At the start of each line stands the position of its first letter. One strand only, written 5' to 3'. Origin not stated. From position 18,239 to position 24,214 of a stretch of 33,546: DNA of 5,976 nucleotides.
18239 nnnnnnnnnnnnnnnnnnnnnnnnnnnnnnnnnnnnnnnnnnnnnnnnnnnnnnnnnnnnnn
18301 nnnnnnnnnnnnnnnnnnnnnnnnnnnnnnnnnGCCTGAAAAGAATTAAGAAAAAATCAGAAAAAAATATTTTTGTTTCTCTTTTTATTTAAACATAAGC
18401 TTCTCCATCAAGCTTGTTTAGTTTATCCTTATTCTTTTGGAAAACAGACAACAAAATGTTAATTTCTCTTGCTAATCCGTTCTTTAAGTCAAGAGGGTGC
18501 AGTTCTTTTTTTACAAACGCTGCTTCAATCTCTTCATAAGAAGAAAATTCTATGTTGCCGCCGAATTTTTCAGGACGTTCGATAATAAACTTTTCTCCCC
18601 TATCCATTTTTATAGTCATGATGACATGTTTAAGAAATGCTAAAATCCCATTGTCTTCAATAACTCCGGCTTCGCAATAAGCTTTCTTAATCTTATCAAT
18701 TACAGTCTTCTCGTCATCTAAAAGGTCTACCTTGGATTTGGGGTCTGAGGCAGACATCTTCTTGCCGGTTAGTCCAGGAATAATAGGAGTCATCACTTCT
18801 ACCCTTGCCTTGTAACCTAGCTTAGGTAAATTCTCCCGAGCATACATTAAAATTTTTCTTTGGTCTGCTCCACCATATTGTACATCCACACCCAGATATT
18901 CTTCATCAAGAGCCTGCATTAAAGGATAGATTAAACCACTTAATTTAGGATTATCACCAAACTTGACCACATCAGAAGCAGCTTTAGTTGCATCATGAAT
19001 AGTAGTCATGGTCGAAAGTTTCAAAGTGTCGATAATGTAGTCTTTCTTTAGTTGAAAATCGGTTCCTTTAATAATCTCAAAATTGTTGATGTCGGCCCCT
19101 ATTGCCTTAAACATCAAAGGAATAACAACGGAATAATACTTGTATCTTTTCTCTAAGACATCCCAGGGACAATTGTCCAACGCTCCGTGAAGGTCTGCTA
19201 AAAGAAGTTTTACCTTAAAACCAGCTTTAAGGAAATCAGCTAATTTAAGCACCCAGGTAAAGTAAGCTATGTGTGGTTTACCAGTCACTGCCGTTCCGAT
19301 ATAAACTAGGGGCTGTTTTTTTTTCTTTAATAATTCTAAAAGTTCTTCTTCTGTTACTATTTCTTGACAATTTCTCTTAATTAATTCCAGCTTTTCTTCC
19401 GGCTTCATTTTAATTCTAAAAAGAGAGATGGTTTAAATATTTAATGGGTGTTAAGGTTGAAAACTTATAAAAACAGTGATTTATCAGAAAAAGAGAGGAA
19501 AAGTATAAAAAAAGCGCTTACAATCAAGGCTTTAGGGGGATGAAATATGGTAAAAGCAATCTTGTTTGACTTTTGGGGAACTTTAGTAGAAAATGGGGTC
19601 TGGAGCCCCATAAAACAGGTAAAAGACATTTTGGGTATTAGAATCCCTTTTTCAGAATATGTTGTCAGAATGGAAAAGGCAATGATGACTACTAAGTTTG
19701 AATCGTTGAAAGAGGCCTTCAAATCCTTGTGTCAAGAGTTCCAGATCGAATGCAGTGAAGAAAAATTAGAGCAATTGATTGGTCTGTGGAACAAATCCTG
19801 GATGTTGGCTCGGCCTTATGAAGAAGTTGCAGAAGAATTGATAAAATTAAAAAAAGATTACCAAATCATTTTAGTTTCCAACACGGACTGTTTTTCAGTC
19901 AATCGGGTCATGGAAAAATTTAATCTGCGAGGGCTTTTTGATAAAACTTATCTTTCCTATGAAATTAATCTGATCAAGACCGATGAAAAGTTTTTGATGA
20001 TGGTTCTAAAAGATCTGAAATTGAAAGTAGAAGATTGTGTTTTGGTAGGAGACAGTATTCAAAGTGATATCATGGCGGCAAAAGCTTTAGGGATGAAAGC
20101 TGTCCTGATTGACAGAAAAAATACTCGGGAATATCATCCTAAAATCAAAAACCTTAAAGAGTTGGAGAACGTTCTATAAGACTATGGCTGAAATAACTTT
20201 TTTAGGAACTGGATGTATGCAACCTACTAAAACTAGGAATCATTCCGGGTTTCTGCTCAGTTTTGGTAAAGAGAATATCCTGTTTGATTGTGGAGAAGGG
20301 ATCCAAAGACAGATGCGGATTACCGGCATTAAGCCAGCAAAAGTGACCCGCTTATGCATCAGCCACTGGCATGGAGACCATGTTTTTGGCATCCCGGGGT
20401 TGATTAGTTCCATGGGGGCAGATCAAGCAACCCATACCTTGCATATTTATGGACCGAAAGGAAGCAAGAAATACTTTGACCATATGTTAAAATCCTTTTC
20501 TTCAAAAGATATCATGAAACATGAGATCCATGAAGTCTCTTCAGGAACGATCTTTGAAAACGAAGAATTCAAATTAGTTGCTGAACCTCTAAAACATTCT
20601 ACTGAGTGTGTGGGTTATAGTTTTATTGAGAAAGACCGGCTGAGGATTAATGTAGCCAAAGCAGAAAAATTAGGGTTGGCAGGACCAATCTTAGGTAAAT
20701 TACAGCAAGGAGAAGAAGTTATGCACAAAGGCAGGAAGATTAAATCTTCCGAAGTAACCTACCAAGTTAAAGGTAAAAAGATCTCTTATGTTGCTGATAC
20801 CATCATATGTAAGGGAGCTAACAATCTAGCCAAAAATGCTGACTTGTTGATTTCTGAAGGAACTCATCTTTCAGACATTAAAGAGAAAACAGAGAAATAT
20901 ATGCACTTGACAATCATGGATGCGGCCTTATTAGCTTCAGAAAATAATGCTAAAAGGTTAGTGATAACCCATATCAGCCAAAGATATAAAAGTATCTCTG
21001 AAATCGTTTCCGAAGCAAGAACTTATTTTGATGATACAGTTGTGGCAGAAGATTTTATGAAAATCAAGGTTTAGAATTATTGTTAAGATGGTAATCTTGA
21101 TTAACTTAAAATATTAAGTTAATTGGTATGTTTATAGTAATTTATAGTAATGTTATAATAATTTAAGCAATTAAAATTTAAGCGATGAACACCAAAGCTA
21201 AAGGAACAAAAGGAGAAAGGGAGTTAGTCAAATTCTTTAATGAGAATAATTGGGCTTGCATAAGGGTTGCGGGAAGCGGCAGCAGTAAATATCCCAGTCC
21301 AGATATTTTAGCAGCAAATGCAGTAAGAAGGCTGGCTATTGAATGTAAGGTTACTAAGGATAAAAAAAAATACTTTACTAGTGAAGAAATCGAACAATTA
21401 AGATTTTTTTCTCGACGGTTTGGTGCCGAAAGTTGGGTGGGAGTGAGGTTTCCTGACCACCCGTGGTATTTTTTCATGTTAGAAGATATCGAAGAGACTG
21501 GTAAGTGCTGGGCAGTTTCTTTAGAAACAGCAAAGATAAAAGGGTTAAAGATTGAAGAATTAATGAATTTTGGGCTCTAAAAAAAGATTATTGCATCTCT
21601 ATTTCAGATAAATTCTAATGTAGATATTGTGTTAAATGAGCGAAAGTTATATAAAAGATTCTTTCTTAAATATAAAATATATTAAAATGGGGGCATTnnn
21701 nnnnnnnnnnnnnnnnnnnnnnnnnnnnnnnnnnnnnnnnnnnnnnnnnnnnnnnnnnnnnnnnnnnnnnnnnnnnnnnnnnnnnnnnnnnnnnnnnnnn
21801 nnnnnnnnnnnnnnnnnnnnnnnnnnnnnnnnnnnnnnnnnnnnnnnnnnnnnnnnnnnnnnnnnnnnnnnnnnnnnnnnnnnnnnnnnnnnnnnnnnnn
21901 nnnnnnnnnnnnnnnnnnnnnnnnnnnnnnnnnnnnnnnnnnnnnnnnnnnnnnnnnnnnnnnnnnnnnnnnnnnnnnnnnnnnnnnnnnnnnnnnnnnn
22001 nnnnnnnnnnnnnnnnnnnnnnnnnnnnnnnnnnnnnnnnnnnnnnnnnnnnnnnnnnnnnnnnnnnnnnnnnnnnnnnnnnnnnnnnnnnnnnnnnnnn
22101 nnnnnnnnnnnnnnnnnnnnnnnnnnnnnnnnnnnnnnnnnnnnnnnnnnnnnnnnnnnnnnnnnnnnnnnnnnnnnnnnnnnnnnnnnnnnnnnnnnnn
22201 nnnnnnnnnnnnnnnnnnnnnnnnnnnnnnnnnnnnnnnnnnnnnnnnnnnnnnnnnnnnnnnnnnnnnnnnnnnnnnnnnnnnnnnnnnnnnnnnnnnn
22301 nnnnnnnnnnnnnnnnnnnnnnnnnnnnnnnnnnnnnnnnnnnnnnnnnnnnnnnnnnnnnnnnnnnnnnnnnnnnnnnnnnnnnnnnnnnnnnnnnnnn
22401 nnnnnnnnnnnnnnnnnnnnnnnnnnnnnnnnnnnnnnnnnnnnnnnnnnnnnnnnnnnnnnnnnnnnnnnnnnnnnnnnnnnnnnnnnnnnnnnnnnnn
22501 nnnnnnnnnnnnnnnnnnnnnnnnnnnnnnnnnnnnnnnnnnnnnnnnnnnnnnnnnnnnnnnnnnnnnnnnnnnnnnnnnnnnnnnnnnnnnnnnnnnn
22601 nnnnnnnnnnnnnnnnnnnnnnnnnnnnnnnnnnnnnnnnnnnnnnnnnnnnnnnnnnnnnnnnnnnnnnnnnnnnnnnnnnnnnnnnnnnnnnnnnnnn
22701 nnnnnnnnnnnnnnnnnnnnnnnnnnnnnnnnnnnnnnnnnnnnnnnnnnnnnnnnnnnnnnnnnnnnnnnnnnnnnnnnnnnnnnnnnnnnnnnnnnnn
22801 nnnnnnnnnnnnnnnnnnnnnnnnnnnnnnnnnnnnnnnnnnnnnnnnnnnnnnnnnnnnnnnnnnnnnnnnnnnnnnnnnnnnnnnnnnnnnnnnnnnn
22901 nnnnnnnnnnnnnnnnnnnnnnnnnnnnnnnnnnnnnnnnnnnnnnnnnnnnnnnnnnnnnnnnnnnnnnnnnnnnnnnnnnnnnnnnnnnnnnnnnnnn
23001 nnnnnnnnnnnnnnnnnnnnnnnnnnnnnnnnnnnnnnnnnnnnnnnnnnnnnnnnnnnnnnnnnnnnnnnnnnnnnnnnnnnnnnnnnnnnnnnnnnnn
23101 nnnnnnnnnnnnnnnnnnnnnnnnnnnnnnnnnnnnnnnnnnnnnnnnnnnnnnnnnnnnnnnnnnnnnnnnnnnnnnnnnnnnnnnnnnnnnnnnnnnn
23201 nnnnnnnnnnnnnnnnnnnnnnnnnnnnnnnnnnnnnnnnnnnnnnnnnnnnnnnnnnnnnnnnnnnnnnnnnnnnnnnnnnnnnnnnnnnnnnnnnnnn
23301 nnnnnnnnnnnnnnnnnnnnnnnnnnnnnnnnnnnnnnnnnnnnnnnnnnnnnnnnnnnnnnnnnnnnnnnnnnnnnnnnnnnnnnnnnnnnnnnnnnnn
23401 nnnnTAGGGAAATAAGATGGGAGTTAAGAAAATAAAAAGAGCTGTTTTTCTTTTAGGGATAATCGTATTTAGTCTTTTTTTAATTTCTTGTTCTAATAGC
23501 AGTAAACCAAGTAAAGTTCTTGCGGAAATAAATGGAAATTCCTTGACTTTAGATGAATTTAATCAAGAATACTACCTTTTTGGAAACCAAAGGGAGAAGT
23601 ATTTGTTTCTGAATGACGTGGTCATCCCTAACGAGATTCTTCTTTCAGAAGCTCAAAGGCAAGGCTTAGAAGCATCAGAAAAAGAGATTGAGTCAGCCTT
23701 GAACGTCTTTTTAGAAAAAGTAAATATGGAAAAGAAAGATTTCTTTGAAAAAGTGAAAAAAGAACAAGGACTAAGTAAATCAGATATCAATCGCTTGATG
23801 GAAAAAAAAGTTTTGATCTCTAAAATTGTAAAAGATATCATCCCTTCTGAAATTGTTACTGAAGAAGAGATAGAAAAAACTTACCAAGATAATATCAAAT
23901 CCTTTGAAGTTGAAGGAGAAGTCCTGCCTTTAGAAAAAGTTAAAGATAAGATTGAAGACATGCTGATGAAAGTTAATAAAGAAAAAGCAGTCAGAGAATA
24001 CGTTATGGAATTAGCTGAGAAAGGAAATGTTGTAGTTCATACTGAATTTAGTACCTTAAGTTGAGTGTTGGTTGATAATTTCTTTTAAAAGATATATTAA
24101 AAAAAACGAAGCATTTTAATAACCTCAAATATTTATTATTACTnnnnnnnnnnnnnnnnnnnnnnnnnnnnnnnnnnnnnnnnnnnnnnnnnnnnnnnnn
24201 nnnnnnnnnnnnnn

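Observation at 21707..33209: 11.5-kb same-strand cluster of secreted or anchored proteins plus a dedicated regulator: candidate cell-surface or host-attachment module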

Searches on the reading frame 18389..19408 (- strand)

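Call 7: search_protein_families(library=pfam, proteins=[window:18389-19408:-], max_evalue=0.001)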
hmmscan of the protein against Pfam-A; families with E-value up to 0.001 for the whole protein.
window:18389-19408:- (339 aa): 1 family
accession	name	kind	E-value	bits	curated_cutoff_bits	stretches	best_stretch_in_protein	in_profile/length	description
PF00579.31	tRNA-synt_1b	-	1.4e-52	179.3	21.1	1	29-320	2-291/292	tRNA synthetases class I (W and Y)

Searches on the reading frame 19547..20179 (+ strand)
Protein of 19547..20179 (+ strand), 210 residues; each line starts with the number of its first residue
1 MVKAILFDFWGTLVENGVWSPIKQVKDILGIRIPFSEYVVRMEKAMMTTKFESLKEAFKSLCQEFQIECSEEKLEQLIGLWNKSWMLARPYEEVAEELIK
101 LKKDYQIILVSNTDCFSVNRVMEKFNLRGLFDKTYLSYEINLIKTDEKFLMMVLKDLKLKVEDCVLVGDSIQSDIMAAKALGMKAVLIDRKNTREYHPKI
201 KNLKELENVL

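Call 7: search_protein_families(library=pfam, proteins=[window:19547-20179:+], max_evalue=0.001)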
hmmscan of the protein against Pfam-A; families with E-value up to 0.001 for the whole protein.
window:19547-20179:+ (210 aa): 3 families
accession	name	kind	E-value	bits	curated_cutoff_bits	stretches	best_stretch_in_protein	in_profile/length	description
PF13419.12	HAD_2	-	8.4e-18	65.5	23.8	1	5-187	1-177/178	Haloacid dehalogenase-like hydrolase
PF00702.32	Hydrolase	-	1e-17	65.6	26.4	1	2-182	1-191/191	haloacid dehalogenase-like hydrolase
PF13242.12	Hydrolase_like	-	2.9e-09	37.1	22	1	146-194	6-54/75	HAD-hyrolase-like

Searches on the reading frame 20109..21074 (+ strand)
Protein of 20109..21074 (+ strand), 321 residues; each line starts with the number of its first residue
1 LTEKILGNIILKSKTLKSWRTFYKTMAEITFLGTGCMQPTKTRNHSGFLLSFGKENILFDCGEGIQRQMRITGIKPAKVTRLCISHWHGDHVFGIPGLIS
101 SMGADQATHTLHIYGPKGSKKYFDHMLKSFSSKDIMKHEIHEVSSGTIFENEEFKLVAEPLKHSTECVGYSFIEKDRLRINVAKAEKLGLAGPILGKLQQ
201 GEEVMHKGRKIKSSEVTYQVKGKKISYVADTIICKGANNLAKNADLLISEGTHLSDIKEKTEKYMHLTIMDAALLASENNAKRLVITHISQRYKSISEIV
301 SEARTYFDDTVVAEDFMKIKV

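Call 7: search_protein_families(library=pfam, proteins=[window:20109-21074:+], max_evalue=0.001)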
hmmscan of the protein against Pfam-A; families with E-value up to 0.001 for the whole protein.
window:20109-21074:+ (321 aa): 3 families
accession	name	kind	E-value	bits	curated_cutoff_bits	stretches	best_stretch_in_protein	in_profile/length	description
PF12706.13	Lactamase_B_2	-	1.1e-14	54.9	27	2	56-166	2-115/200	Beta-lactamase superfamily domain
PF00753.33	Lactamase_B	-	5.4e-11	43.2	22.7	1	47-174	8-140/196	Metallo-beta-lactamase superfamily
PF11385.13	DUF3189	-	0.00063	20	23.2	0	97-132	50-85/147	Protein of unknown function (DUF3189)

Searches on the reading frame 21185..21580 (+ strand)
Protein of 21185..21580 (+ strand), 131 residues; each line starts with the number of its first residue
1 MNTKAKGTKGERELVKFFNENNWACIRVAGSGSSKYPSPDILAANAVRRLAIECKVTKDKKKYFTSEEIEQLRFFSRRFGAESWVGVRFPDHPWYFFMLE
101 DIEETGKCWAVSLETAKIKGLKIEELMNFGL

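Call 7: search_protein_families(library=pfam, proteins=[window:21185-21580:+], max_evalue=0.001)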
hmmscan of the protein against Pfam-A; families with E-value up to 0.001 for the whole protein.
window:21185-21580:+ (131 aa): 1 family
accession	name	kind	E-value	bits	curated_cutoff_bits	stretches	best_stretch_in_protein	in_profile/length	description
PF01870.24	Hjc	-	9.2e-28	96.5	21.1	1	10-100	2-92/93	Archaeal holliday junction resolvase (hjc)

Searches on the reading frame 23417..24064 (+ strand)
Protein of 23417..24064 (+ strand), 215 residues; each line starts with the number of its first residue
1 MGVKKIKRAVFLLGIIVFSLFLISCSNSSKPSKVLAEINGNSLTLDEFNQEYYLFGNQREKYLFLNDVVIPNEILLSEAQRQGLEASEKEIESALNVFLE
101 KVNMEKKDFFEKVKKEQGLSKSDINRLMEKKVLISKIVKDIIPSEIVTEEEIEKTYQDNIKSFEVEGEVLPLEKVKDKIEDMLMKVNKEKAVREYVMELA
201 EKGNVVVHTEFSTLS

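Call 4: search_protein_families(library=pfam, proteins=[window:23417-24064:+], max_evalue=1)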
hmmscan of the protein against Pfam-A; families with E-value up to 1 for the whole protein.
window:23417-24064:+ (215 aa): 8 families
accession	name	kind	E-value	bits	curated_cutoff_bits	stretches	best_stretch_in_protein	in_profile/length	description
PF13624.11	SurA_N_3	-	6.1e-07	29.9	27.2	1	9-137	16-161/162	SurA-like N-terminal domain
PF13623.11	SurA_N_2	-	6.2e-07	29.8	28.5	1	10-100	15-122/145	SurA-like N-terminal domain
PF09312.16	SurA_N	-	0.00076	20.1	30.8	1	69-136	50-116/118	SurA N-terminal domain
PF05698.19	Trigger_C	-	0.0091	16.5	22.7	1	79-133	104-157/162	Bacterial trigger factor protein (TF) C-terminus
PF13145.12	Rotamase_2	-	0.025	15.8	27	1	147-202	1-58/121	PPIC-type PPIASE domain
PF12085.13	DUF3562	-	0.081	13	26.3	0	135-166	5-36/60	Protein of unknown function (DUF3562)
PF13776.11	DUF4172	-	0.095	13.4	25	1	147-180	44-77/82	Domain of unknown function (DUF4172)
PF00216.26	Bac_DNA_binding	-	0.098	13.3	22.4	1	104-130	1-27/90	Bacterial DNA-binding protein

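Call 5: search_protein_families(library=ncbifam, proteins=[window:23417-24064:+], max_evalue=1)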
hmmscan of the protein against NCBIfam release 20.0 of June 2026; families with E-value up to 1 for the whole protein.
window:23417-24064:+ (215 aa): 2 families
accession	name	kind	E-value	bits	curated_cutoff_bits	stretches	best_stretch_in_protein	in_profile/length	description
NF000809.0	PRK00059.1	equivalog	8.1e-10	38.6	303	2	67-165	91-192/336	peptidylprolyl isomerase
NF001071.0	PRK00118.2-1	equivalog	0.39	11.1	160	1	57-142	22-109/117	putative DNA-binding protein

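Call 62: search_solved_structures(query=window:23417-24064:+, max_evalue=1, show_alignments=1)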
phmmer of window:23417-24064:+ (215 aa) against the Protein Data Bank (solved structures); distinct sequences matched with E-value up to 1: 1.
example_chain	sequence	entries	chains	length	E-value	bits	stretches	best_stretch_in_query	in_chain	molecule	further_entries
3qku_A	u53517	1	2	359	0.009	18.9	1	95-196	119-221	DNA double-strand break repair rad50 ATPase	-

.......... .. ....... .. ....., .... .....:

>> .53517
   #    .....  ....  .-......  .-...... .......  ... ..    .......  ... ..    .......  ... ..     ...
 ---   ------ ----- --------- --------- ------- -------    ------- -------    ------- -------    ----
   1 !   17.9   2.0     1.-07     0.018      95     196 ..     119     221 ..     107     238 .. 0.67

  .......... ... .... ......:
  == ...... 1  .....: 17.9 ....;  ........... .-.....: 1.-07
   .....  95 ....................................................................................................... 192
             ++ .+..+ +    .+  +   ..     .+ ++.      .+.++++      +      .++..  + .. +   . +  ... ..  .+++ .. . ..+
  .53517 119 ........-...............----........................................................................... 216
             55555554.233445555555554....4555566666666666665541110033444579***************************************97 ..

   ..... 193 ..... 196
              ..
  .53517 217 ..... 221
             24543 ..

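Call 74: search_solved_structures(query=A9, max_evalue=1, show_alignments=1)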
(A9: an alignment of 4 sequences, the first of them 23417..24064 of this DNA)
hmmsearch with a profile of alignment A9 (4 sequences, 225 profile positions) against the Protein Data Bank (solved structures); distinct sequences matched with E-value up to 1: 4.
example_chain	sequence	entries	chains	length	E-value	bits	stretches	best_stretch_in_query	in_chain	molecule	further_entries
4y6w_A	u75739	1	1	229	0.0004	23.1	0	119-172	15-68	NaB(AB)3ACb - light chain TPR-like repeats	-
7zwc_d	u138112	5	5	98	0.47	13.1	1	170-217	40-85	snRNA-activating protein complex subunit 5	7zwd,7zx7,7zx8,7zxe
9o6b_J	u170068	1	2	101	0.52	12.9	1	84-126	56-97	Homeobox protein Hox-B13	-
5edn_A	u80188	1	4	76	0.56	12.8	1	87-126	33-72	Homeobox protein Hox-B13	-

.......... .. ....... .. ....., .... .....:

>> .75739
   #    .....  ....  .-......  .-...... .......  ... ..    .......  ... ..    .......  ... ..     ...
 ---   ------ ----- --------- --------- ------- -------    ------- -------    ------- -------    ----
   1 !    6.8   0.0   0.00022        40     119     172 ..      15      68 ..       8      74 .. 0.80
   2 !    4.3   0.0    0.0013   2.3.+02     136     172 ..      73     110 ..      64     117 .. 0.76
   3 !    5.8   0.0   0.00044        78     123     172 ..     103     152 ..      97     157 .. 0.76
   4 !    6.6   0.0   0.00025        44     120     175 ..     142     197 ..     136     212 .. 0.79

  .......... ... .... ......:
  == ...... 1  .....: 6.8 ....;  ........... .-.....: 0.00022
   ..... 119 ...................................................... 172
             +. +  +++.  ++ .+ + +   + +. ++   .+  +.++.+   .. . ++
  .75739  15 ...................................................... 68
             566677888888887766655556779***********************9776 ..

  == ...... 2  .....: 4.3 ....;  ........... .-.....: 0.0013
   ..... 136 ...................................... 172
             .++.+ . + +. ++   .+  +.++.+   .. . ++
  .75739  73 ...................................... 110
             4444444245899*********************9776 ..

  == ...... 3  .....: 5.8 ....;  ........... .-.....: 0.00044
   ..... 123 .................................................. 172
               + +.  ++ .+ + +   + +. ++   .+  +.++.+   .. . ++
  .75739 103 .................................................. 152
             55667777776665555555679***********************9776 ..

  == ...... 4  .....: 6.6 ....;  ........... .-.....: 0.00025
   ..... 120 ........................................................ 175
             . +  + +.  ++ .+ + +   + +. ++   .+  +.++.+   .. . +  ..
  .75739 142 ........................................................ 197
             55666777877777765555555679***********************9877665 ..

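Call 75: search_protein_families(library=pfam, alignment_id=A9, max_evalue=0.01)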
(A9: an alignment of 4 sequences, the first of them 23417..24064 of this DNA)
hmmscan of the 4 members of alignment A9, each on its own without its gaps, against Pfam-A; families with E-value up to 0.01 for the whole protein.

A. member 1, window:23417-24064:+ (215 aa): 4 families
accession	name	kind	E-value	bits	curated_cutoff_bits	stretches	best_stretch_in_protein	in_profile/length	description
PF13624.11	SurA_N_3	-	6.1e-07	29.9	27.2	1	9-137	16-161/162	SurA-like N-terminal domain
PF13623.11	SurA_N_2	-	6.2e-07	29.8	28.5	1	10-100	15-122/145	SurA-like N-terminal domain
PF09312.16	SurA_N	-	0.00076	20.1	30.8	0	69-136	50-116/118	SurA N-terminal domain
PF05698.19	Trigger_C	-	0.0091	16.5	22.7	1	79-133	104-157/162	Bacterial trigger factor protein (TF) C-terminus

B. families by the number of members that match (of 4 scanned): 5 families
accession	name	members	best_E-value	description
PF13624.11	SurA_N_3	4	6.9e-10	SurA-like N-terminal domain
PF13623.11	SurA_N_2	4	1.2e-07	SurA-like N-terminal domain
PF13145.12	Rotamase_2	3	0.00013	PPIC-type PPIASE domain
PF09312.16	SurA_N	1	0.00076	SurA N-terminal domain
PF05698.19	Trigger_C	1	0.0091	Bacterial trigger factor protein (TF) C-terminus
